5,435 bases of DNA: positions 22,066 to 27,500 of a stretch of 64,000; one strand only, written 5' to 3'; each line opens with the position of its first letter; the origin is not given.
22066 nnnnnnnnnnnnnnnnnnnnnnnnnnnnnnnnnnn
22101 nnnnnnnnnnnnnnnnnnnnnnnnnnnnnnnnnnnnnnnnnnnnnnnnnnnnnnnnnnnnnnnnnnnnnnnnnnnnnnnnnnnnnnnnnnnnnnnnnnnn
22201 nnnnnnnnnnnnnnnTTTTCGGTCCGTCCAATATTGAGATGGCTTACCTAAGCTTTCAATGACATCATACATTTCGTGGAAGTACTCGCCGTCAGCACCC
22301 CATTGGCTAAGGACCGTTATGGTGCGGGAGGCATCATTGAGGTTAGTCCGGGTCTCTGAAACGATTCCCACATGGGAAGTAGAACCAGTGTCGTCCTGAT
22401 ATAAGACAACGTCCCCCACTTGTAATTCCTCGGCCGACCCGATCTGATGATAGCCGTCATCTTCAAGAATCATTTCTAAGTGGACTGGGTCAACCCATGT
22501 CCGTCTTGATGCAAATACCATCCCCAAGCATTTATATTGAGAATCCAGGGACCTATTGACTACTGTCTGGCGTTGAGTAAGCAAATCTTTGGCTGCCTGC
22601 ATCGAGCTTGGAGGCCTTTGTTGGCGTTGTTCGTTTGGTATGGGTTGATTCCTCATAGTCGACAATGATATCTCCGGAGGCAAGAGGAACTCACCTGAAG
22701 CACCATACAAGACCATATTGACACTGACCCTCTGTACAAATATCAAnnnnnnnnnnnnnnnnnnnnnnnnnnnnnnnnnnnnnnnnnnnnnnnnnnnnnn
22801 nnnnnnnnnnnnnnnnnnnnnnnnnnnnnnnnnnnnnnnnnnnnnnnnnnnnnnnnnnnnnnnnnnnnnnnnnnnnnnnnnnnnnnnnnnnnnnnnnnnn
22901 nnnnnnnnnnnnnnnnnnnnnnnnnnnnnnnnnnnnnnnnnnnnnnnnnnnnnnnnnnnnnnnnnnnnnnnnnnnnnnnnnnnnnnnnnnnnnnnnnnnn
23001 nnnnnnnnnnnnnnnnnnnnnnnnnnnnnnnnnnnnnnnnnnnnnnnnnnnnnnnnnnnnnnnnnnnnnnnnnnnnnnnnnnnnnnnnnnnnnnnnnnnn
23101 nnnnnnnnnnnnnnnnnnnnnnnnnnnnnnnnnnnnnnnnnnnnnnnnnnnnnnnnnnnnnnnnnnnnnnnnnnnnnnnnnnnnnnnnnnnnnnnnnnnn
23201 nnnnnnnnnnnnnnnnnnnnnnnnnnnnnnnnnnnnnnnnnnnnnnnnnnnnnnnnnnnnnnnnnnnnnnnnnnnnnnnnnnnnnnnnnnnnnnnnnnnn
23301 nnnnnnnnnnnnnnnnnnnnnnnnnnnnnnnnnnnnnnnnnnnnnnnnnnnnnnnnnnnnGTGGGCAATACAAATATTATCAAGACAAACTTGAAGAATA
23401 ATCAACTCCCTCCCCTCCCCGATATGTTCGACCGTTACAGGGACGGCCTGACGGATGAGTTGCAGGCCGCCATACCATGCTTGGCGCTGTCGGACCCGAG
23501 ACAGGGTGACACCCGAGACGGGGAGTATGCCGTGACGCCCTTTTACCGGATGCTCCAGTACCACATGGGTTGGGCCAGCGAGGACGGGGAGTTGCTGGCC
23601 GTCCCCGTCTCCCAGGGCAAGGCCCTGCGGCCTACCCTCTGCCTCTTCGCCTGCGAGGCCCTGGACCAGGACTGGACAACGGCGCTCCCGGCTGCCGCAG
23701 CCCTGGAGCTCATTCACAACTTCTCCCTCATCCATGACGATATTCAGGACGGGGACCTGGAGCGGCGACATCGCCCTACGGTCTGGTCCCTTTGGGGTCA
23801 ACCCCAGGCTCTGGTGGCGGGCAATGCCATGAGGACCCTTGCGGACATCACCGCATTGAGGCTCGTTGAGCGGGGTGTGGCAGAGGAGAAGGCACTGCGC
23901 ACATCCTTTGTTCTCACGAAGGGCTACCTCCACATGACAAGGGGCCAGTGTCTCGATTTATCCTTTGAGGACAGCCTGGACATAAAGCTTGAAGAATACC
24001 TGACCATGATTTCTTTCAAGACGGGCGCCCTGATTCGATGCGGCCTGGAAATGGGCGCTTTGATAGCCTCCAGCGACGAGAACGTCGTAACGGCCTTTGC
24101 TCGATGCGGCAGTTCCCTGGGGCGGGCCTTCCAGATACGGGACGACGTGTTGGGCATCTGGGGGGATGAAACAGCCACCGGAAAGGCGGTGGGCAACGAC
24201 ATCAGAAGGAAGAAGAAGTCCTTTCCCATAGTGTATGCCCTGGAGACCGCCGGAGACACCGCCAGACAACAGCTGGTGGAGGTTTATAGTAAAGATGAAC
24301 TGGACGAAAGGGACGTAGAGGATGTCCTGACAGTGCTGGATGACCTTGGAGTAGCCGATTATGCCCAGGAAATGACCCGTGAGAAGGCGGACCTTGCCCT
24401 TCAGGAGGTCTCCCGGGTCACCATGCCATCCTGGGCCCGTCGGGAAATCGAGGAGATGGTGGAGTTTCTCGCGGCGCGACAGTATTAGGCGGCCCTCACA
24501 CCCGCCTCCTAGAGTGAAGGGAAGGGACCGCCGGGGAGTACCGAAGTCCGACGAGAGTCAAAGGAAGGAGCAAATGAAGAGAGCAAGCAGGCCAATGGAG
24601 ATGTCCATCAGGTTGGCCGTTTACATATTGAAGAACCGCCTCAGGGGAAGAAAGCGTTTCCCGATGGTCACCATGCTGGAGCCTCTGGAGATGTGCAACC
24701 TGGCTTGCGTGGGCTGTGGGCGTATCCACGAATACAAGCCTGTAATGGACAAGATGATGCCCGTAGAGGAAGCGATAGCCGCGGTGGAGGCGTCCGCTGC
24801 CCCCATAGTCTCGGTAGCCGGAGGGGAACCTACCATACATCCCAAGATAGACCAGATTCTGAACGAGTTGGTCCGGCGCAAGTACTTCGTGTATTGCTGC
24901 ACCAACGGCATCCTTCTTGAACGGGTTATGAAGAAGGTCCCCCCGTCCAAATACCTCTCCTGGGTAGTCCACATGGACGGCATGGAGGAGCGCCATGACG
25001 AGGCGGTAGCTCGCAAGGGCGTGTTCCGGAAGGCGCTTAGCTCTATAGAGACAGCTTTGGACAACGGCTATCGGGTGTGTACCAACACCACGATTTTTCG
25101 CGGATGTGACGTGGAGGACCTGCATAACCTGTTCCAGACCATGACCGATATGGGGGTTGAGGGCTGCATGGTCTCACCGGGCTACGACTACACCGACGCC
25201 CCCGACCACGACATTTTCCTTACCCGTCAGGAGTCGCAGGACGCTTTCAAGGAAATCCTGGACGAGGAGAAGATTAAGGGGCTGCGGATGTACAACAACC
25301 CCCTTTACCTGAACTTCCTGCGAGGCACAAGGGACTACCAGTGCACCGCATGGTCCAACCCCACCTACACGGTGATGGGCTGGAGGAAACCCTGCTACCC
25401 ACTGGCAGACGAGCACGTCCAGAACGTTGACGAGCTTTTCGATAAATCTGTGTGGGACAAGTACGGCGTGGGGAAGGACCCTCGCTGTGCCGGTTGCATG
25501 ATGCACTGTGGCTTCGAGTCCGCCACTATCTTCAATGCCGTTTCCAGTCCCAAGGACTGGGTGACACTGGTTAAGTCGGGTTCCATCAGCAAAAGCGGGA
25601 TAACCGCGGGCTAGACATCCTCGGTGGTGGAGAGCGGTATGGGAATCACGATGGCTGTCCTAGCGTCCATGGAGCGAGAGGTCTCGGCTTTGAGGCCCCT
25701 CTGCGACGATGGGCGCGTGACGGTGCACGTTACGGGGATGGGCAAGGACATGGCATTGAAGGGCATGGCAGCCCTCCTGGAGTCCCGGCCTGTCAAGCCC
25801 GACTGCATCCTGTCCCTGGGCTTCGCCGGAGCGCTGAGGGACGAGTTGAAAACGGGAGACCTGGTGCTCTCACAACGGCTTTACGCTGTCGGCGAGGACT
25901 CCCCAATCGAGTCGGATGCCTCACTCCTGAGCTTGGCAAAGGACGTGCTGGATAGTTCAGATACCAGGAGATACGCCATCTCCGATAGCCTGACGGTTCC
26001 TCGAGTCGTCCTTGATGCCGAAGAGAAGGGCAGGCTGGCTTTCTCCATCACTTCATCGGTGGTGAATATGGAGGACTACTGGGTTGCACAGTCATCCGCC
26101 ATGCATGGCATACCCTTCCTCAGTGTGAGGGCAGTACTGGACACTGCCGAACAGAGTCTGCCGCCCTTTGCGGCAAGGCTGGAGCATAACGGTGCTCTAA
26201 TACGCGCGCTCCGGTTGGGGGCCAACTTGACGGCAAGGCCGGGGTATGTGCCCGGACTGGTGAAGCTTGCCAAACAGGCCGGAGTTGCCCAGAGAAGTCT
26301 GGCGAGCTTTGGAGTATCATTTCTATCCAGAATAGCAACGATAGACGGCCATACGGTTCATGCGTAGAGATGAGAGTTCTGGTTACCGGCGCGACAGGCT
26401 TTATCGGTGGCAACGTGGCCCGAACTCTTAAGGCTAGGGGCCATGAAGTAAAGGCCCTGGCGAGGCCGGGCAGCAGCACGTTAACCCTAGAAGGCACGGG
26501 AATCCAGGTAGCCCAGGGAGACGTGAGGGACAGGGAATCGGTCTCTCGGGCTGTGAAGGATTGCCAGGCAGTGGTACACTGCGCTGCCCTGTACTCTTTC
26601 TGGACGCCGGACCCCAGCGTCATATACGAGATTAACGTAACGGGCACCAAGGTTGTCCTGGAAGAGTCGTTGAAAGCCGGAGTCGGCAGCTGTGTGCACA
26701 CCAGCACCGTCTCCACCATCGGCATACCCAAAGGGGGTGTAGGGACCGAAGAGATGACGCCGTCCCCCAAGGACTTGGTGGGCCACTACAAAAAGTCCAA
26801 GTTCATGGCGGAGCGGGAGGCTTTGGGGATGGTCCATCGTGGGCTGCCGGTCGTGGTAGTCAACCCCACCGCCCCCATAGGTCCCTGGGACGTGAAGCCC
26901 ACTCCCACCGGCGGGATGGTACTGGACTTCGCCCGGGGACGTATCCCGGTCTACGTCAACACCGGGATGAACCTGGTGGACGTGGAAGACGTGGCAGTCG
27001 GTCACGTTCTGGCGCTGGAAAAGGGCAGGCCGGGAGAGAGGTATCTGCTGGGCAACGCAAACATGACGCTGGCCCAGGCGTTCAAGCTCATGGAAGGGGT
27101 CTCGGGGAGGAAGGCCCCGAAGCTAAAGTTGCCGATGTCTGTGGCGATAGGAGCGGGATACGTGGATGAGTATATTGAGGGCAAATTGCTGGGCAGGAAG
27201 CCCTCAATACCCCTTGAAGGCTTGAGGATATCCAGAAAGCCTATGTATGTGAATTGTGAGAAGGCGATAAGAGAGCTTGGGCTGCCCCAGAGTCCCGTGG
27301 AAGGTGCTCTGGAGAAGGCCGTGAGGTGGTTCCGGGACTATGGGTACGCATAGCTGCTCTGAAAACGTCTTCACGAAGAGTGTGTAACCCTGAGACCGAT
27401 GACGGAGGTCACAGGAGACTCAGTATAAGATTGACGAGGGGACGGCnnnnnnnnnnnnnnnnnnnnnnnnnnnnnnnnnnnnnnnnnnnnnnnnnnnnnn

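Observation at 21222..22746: Low-GC three-gene operon next to the tRNA cluster: cytoplasmic CHAP/NlpC-P60-like hydrolase, helical protein, beta-rich protein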

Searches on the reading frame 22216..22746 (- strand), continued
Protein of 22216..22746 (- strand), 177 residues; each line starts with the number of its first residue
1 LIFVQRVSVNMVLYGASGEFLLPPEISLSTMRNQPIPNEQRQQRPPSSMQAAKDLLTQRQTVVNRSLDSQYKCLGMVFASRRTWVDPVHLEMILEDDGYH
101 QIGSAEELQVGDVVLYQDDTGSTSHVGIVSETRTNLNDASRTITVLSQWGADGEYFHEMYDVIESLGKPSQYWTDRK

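Call 74: search_solved_structures(query=A6, max_evalue=10, show_alignments=2)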
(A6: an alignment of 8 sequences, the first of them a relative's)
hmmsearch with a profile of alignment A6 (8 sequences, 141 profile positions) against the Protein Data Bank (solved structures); distinct sequences matched with E-value up to 10: 1.
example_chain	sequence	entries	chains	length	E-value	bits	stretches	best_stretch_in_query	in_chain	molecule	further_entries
9l5m_A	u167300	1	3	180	0.2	14.6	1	17-53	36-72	Sarcoplasmic Ca-binding protein (SCP)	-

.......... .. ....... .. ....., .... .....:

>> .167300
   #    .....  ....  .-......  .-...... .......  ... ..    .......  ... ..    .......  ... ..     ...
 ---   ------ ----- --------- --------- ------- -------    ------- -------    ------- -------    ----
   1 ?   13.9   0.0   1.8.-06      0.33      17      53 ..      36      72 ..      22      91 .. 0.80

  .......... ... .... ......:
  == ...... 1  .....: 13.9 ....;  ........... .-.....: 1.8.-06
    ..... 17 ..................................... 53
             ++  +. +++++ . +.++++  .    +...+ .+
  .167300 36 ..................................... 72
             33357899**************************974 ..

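Call 94: find_encoding_contigs(protein=P0002, flank=6000, max_places=3)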
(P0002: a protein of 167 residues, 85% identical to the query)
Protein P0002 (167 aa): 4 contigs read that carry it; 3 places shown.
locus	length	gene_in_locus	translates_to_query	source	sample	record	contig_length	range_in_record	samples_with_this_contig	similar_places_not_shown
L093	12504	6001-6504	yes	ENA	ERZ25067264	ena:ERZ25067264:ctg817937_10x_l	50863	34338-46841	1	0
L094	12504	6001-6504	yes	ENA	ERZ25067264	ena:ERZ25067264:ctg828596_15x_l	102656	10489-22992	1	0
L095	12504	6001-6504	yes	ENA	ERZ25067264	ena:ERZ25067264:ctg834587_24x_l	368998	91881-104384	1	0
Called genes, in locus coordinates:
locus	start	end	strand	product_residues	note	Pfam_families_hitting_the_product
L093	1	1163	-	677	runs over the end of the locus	PF00432:Prenyltrans (faint), PF07678:TED_complement (faint), PF09492:Pec_lyase (faint), PF13249:SQHop_cyclase_N, PF13243:SQHop_cyclase_C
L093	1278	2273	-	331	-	PF01073:3Beta_HSD, PF01370:Epimerase, PF02719:Polysacc_synt_2, PF04321:RmlD_sub_bind, PF05368:NmrA, PF13460:NAD_binding_10, PF16363:GDP_Man_Dehyd, PF07993:NAD_binding_4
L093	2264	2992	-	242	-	PF01048:PNP_UDP_1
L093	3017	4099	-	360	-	PF04055:Radical_SAM, PF11946:DUF3463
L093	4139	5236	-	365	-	PF00348:polyprenyl_synt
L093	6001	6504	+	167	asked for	-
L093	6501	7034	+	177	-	-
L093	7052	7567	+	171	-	-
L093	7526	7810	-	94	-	PF01609:DDE_Tnp_1, PF13586:DDE_Tnp_1_2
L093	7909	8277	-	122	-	PF13340:DUF4096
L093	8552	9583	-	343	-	PF08240:ADH_N, PF16912:Glu_dehyd_C (weak), PF00107:ADH_zinc_N, PF13602:ADH_zinc_N_2 (weak)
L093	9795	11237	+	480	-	PF03972:MmgE_PrpD_N, PF19305:MmgE_PrpD_C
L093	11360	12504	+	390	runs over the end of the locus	PF00296:Bac_luciferase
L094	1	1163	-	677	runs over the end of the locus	PF00432:Prenyltrans (faint), PF07678:TED_complement (faint), PF09492:Pec_lyase (faint), PF13249:SQHop_cyclase_N, PF13243:SQHop_cyclase_C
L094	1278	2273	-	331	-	PF01073:3Beta_HSD, PF01370:Epimerase, PF02719:Polysacc_synt_2 (weak), PF04321:RmlD_sub_bind, PF05368:NmrA, PF13460:NAD_binding_10, PF16363:GDP_Man_Dehyd, PF07993:NAD_binding_4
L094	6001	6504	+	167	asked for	-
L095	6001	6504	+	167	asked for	-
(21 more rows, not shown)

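Call 100: search_dna_similar(query=window:22216-22716:-, collection=plasmids, mode=protein, max_evalue=0.001, max_rows=25)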
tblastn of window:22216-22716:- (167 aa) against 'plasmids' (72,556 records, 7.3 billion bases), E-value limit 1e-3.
No match.

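Call 103: list_cluster_members(proteins=[P0021, P0040, P0086, P0095, P0107, P0117, P0134, P0212, P0225, P0126])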
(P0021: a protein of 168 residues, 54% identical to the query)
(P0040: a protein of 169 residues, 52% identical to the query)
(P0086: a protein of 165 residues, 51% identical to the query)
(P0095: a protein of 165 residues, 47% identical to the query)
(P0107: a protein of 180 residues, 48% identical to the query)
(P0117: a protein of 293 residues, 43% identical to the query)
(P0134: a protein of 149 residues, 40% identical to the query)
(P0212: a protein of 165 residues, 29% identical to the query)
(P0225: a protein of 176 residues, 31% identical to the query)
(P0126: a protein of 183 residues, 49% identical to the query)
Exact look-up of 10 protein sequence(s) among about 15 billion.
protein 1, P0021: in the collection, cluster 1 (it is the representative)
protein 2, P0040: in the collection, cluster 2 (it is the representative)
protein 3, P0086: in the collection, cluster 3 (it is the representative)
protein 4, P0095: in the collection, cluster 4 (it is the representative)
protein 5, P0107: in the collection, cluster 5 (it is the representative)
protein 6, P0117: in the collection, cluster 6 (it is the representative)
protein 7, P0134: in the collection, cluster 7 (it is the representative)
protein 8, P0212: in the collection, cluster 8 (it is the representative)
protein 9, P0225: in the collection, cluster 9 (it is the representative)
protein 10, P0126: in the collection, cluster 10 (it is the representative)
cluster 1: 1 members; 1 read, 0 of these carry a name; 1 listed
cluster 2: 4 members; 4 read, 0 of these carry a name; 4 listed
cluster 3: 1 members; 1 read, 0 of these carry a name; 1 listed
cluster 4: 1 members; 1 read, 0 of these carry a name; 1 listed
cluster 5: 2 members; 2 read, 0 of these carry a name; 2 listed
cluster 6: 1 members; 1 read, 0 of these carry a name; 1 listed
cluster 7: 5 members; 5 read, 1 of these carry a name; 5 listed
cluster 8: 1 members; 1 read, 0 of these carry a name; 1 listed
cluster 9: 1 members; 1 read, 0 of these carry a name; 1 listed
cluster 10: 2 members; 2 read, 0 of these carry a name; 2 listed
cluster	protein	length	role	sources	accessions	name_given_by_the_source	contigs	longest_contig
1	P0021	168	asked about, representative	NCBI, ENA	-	-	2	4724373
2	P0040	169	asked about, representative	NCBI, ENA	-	-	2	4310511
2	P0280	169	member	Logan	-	-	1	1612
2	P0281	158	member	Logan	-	-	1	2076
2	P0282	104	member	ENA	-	-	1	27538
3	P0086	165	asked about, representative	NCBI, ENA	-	-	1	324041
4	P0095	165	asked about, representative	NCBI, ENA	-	-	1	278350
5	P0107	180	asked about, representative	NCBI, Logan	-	-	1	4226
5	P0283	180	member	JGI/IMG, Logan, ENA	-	-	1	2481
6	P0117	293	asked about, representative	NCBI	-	-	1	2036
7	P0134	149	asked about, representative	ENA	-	-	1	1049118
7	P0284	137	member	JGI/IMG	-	hypothetical protein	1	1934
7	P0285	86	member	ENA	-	-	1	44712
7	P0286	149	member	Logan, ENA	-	-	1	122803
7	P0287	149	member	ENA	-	-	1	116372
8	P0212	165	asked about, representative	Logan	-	-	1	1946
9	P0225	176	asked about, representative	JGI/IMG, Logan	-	-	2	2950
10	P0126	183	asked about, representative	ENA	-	-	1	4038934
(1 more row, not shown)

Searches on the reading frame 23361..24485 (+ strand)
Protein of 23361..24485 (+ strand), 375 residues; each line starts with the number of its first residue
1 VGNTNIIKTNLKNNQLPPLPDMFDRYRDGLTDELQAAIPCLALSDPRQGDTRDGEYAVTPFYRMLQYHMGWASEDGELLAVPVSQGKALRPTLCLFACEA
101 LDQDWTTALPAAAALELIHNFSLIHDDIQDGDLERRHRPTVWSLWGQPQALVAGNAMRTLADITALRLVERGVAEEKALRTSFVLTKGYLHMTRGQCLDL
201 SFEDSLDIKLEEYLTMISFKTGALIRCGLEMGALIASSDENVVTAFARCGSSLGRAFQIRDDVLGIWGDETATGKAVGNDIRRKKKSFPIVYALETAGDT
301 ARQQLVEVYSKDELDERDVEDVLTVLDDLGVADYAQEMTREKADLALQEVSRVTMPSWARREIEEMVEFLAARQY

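Call 97: search_protein_families(library=pfam, proteins=[window:23361-24485:+], max_evalue=0.00001)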
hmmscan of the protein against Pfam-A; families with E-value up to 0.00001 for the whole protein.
window:23361-24485:+ (375 aa): 1 family
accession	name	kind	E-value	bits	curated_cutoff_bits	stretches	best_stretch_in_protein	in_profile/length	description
PF00348.22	polyprenyl_synt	-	1.1e-60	205.4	27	1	84-324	14-249/251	Polyprenyl synthetase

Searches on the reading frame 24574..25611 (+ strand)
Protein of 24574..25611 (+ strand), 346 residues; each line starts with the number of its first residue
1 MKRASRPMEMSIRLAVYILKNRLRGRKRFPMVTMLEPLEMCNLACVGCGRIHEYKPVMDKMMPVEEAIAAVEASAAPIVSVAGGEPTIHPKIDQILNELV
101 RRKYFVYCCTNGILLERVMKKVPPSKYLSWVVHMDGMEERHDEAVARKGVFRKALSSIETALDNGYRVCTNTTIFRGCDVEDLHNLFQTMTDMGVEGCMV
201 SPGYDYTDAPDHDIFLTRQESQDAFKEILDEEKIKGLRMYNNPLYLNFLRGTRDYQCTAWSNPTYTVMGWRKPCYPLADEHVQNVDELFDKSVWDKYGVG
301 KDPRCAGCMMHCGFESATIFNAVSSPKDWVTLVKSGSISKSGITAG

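Call 97: search_protein_families(library=pfam, proteins=[window:24574-25611:+], max_evalue=0.00001)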
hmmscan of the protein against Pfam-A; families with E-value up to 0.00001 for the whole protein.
window:24574-25611:+ (346 aa): 2 families
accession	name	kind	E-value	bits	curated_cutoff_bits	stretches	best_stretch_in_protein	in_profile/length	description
PF11946.13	DUF3463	-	3.5e-47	160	31.3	1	199-329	2-131/134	Domain of unknown function (DUF3463)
PF04055.27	Radical_SAM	-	8.4e-19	68.8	29.5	1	37-188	3-164/166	Radical SAM superfamily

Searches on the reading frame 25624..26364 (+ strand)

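Call 97: search_protein_families(library=pfam, proteins=[window:25624-26364:+], max_evalue=0.00001)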
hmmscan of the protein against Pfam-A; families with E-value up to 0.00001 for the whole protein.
window:25624-26364:+ (247 aa): 1 family
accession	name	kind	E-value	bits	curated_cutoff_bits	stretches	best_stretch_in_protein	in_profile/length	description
PF01048.26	PNP_UDP_1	-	4.1e-14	53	25.1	1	29-177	41-202/233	Phosphorylase superfamily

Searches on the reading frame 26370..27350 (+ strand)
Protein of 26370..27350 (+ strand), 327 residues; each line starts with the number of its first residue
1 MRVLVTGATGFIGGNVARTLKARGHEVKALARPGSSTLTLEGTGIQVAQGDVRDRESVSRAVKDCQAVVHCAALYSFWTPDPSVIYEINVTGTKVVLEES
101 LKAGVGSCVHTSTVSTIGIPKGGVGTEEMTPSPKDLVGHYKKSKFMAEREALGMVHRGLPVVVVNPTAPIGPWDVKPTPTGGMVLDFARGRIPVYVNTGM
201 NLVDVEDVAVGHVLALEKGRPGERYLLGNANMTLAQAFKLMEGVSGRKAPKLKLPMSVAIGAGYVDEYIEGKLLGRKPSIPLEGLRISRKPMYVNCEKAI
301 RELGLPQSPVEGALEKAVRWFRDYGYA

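Call 97: search_protein_families(library=pfam, proteins=[window:26370-27350:+], max_evalue=0.00001)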
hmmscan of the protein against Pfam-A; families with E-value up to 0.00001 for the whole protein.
window:26370-27350:+ (327 aa): 8 families
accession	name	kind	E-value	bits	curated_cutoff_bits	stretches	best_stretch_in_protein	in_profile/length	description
PF01370.27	Epimerase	-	6.3e-34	117.9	20.9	1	3-228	1-240/240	NAD dependent epimerase/dehydratase family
PF01073.25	3Beta_HSD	-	2.6e-20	73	22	1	4-180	1-192/280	3-beta hydroxysteroid dehydrogenase/isomerase family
PF13460.12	NAD_binding_10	-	4.3e-15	56.5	27.2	1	7-167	1-144/184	NAD(P)H-binding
PF07993.18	NAD_binding_4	-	7.8e-13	48.6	20.1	1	55-176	79-210/258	Male sterility protein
PF05368.20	NmrA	-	1.5e-12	48.2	27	1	2-70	4-75/298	NmrA-like family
PF16363.11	GDP_Man_Dehyd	-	8.4e-12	45.6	27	1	4-129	1-145/332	GDP-mannose 4,6 dehydratase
PF04321.23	RmlD_sub_bind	-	4.6e-11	42.8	27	1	1-136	1-124/287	RmlD substrate binding domain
PF02719.21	Polysacc_synt_2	-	4.4e-08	33.1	20.2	1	3-113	1-128/293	Polysaccharide biosynthesis protein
